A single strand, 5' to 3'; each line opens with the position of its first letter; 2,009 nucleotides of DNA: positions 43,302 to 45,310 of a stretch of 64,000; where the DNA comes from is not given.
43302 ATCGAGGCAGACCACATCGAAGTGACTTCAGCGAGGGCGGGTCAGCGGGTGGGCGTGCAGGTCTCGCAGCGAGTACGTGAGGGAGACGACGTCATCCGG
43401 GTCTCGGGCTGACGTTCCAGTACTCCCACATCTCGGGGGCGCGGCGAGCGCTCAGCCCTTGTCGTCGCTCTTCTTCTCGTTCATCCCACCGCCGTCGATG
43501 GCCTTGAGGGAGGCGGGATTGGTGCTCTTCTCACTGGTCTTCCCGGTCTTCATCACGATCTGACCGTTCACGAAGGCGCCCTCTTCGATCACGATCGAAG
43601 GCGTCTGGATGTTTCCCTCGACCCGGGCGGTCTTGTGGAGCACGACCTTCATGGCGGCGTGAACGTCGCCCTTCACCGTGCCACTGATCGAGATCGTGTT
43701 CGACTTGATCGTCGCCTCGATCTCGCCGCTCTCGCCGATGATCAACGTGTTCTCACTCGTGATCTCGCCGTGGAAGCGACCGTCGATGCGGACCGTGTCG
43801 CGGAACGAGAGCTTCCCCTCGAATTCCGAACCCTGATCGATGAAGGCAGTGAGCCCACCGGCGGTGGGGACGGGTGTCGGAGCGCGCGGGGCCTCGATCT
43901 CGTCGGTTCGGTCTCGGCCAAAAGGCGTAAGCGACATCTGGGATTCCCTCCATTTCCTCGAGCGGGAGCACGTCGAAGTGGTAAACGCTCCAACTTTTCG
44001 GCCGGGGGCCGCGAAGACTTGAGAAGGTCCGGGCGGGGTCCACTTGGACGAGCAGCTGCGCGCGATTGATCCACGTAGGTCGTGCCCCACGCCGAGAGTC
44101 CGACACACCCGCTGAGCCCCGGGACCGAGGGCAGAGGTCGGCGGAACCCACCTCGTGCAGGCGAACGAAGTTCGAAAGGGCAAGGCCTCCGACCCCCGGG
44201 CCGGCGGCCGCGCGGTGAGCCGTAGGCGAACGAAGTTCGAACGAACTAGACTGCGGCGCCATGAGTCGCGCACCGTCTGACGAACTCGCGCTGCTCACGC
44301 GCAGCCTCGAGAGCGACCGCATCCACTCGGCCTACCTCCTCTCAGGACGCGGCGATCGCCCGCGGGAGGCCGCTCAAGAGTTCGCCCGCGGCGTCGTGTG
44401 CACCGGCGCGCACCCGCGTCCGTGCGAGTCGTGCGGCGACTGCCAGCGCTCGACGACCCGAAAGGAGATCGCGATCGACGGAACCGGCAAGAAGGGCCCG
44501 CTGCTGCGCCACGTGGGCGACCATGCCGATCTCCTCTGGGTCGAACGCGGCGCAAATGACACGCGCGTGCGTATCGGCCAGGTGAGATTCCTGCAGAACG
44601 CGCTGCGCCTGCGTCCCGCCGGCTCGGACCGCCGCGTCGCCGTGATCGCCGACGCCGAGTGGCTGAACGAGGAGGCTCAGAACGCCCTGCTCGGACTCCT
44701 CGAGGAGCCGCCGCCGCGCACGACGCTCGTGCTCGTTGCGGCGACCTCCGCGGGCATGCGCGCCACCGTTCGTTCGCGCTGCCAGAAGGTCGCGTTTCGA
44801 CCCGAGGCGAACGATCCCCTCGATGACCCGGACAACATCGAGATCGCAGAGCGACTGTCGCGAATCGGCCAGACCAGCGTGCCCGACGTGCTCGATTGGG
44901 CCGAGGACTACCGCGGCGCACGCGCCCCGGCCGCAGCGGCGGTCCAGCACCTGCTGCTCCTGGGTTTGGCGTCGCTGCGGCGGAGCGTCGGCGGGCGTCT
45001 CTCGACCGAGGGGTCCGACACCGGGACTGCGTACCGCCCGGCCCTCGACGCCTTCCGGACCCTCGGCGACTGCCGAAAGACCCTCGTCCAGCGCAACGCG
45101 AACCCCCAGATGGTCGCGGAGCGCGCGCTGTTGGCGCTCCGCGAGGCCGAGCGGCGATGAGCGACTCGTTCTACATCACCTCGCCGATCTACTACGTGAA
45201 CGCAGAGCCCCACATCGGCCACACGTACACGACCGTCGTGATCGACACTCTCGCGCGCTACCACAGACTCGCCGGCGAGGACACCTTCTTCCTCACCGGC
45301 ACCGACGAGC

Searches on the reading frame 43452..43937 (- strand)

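Call 44: search_protein_families(library=pfam, proteins=[window:43452-43937:-], max_evalue=0.001)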
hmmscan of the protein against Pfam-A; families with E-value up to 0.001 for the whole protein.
window:43452-43937:- (161 aa): 1 family
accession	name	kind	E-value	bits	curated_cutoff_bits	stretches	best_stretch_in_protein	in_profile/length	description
PF04519.19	Bactofilin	-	2.5e-30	105.1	27.9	1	32-127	2-97/98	Polymer-forming cytoskeletal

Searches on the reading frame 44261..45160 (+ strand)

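Call 44: search_protein_families(library=pfam, proteins=[window:44261-45160:+], max_evalue=0.001)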
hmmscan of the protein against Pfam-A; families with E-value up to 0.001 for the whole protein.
window:44261-45160:+ (299 aa): 1 family
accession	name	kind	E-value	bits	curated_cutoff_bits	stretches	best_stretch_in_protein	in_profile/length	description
PF13177.12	DNA_pol3_delta2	-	2.8e-32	112.4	27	1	9-181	6-159/161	DNA polymerase III, delta subunit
